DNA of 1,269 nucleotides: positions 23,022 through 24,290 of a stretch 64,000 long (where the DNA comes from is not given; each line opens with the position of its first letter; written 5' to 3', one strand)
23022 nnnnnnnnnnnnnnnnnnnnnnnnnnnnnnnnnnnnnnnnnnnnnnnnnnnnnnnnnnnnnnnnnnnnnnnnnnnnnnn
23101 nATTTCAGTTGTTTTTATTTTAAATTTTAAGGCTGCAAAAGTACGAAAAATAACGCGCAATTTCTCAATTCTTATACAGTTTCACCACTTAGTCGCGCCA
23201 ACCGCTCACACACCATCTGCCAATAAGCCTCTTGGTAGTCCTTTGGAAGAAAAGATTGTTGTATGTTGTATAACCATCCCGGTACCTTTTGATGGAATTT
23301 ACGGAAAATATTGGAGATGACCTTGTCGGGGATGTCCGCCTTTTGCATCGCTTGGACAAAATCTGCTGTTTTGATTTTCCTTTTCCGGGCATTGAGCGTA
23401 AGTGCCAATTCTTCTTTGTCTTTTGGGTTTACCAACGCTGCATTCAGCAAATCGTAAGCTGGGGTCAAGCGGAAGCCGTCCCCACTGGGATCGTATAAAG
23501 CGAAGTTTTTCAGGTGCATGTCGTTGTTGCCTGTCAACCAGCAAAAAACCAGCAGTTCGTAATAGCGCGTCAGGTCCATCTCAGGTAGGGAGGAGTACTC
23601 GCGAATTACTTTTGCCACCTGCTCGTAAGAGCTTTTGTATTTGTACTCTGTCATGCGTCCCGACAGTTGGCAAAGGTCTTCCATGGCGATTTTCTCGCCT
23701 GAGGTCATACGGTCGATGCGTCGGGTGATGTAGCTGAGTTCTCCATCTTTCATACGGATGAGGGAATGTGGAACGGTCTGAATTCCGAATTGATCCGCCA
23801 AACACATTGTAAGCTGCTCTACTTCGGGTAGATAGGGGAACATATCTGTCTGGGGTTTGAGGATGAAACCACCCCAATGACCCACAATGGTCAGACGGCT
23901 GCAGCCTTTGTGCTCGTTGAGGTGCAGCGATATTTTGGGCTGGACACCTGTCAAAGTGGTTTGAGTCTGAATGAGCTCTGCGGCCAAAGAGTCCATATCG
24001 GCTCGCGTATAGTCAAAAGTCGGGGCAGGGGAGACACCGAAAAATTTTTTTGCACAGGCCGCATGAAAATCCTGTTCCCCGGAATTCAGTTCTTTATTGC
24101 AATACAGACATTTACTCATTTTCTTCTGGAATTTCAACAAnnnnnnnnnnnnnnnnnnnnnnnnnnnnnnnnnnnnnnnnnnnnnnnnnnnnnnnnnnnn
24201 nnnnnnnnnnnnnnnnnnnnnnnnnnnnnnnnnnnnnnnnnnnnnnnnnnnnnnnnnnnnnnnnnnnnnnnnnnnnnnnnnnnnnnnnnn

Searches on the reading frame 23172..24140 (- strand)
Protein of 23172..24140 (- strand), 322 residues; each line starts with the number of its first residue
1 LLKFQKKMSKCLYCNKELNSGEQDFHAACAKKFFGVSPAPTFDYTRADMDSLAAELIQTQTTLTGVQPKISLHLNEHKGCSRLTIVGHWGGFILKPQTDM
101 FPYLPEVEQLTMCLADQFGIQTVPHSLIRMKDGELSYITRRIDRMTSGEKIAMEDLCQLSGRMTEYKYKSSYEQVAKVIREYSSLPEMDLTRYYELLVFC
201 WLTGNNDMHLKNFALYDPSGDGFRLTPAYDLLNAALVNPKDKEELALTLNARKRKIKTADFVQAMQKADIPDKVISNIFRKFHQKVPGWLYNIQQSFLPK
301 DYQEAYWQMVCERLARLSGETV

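Call 60: search_protein_families(library=pfam, proteins=[window:23172-24140:-], max_evalue=0.01)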
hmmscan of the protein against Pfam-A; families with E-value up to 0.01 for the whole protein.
window:23172-24140:- (322 aa): 1 family
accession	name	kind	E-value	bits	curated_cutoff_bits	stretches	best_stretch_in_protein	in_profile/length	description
PF07804.18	HipA_C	-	1.5e-47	162.4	30.5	1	62-287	2-210/213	HipA-like C-terminal domain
